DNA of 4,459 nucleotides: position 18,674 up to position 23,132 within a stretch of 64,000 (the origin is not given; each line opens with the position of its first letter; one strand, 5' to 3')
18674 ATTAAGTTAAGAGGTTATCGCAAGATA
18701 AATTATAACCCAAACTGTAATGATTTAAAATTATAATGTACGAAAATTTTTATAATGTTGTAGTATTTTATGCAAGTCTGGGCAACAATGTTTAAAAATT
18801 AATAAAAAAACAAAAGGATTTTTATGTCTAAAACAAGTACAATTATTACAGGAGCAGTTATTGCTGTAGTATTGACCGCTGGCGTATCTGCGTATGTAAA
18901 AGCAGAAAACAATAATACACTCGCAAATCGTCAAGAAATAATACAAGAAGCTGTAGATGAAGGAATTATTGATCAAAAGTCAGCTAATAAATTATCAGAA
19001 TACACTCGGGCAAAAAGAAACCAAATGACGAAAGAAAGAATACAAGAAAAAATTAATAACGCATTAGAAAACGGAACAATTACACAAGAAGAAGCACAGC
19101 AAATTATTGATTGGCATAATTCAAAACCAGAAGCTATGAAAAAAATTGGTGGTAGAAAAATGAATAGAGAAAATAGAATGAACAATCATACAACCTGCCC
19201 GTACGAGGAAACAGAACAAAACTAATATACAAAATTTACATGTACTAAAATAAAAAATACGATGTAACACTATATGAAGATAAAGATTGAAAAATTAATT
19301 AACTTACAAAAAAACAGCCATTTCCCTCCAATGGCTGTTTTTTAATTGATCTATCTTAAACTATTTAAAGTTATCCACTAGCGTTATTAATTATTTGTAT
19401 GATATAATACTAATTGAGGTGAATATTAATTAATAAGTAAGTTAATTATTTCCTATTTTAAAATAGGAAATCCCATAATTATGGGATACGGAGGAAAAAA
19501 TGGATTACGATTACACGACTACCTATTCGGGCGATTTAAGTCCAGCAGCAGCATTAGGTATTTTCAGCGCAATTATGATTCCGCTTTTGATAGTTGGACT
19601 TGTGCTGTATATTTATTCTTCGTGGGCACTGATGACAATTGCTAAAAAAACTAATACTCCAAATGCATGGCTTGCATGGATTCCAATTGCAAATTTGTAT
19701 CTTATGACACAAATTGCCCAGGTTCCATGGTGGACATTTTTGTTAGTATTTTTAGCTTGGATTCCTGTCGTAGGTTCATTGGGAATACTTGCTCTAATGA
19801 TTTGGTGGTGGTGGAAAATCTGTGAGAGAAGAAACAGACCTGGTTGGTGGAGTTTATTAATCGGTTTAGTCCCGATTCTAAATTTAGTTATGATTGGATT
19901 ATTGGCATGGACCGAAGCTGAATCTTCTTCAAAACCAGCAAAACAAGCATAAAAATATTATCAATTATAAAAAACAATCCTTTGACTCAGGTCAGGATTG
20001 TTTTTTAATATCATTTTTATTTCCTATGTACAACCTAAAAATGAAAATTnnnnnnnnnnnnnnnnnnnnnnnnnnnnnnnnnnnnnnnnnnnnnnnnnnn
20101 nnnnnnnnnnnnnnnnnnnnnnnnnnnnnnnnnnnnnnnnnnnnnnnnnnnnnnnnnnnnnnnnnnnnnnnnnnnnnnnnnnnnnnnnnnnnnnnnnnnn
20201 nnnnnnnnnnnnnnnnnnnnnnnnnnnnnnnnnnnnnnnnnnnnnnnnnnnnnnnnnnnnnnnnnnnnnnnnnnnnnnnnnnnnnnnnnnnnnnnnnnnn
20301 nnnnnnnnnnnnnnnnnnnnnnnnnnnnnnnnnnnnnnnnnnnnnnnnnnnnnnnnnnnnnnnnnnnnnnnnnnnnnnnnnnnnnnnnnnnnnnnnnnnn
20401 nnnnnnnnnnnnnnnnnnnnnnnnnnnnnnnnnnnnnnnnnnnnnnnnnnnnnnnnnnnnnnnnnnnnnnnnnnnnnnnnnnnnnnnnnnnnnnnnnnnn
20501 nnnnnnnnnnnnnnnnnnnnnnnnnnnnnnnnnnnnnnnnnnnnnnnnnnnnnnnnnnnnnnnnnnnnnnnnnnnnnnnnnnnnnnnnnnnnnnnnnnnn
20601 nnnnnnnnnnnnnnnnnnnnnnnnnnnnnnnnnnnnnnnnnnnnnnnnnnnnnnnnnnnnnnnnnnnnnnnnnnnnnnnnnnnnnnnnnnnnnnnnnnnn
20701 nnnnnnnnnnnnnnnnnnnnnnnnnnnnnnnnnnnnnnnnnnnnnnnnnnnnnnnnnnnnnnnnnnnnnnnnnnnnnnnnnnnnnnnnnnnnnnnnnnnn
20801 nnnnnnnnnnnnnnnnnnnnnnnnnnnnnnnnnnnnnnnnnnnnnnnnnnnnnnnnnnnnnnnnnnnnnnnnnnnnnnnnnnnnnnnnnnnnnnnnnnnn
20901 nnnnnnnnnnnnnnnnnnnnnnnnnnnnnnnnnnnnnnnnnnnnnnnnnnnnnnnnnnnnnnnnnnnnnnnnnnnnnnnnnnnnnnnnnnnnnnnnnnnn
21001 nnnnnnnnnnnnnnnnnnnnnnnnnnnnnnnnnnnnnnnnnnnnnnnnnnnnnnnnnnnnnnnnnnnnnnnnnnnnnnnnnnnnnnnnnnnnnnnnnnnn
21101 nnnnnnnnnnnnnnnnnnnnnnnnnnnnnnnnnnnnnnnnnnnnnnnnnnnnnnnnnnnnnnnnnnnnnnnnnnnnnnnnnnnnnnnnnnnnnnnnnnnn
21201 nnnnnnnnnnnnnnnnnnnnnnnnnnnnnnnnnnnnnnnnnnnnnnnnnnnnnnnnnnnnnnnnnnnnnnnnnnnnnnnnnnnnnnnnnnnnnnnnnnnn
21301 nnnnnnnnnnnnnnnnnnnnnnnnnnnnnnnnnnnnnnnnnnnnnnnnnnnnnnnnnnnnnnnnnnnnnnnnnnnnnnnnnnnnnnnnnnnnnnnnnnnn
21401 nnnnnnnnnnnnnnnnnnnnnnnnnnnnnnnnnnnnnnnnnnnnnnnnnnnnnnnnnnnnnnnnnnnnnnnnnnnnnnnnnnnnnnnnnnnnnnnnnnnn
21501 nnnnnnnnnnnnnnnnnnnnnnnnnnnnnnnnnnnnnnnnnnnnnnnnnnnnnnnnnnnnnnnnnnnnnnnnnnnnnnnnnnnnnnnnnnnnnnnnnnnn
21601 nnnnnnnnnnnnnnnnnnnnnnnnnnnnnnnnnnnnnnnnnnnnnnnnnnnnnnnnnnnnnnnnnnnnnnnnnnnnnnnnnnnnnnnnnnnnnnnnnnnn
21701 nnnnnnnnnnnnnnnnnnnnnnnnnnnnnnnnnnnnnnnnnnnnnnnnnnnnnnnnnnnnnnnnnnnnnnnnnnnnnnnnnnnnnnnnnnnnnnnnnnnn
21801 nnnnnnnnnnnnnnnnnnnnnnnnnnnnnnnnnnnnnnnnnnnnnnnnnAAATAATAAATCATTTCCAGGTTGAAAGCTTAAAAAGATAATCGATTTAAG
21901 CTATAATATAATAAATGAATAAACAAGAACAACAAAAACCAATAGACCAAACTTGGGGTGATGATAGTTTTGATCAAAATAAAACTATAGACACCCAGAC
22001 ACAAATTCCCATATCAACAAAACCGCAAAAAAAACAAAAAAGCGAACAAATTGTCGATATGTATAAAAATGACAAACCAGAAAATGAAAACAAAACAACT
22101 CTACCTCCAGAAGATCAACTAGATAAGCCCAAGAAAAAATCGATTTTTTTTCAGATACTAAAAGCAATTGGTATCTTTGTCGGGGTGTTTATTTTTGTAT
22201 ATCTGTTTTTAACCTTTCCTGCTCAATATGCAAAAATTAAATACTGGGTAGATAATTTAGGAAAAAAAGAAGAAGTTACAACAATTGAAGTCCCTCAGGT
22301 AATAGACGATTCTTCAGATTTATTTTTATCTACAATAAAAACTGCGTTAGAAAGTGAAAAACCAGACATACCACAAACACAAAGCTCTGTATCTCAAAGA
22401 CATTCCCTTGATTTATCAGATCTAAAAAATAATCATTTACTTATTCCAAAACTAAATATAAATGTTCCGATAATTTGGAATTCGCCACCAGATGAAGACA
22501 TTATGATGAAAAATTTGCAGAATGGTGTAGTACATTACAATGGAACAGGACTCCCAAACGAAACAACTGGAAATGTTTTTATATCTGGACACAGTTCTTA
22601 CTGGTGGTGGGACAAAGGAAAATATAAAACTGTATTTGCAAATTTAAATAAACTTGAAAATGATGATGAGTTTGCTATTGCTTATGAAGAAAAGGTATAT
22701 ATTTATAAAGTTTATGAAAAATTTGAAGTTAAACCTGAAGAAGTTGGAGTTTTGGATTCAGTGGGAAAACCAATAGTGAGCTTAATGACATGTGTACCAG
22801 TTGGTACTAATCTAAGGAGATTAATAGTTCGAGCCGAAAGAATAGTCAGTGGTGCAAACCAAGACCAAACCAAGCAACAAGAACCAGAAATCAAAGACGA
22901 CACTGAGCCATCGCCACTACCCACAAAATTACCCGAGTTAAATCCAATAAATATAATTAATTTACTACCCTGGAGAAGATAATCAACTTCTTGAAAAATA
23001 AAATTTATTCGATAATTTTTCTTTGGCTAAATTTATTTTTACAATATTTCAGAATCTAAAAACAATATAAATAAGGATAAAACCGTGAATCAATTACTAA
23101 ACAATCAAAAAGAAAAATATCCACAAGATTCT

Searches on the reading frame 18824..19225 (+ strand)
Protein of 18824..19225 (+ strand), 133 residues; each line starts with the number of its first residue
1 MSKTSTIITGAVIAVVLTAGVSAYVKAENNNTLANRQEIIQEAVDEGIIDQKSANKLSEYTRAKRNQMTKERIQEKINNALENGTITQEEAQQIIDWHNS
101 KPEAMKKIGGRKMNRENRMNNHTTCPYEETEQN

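Call 23: search_protein_families(library=pfam, proteins=[window:18824-19225:+])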
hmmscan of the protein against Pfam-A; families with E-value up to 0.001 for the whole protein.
window:18824-19225:+ (133 aa): 2 families
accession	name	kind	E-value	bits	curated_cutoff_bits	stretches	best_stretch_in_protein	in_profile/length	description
PF09317.16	ACDH_C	-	7.7e-05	22.9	25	0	63-101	237-275/284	Acyl-CoA dehydrogenase, C-terminal, bacterial type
PF10925.13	DUF2680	-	0.00076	20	25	0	80-107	27-54/57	Protein of unknown function (DUF2680)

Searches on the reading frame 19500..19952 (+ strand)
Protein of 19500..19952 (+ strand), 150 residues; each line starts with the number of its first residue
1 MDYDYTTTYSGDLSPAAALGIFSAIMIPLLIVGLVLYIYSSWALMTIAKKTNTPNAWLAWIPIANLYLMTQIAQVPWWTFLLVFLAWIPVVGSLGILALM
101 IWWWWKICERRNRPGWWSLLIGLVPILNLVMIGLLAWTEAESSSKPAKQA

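Call 23: search_protein_families(library=pfam, proteins=[window:19500-19952:+])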
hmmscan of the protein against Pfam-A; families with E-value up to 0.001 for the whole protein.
window:19500-19952:+ (150 aa): 1 family
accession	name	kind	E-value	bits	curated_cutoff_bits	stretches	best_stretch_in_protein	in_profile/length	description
PF18936.5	DUF5684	-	4.1e-07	31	27.4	1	57-107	1-44/81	Family of unknown function (DUF5684)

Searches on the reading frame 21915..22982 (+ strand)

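Call 23: search_protein_families(library=pfam, proteins=[window:21915-22982:+])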
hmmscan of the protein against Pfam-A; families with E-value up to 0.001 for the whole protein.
window:21915-22982:+ (355 aa): 1 family
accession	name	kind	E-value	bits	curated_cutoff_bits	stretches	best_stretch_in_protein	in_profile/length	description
PF04203.18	Sortase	-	4.6e-25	88.2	26.6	1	176-309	2-124/125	Sortase domain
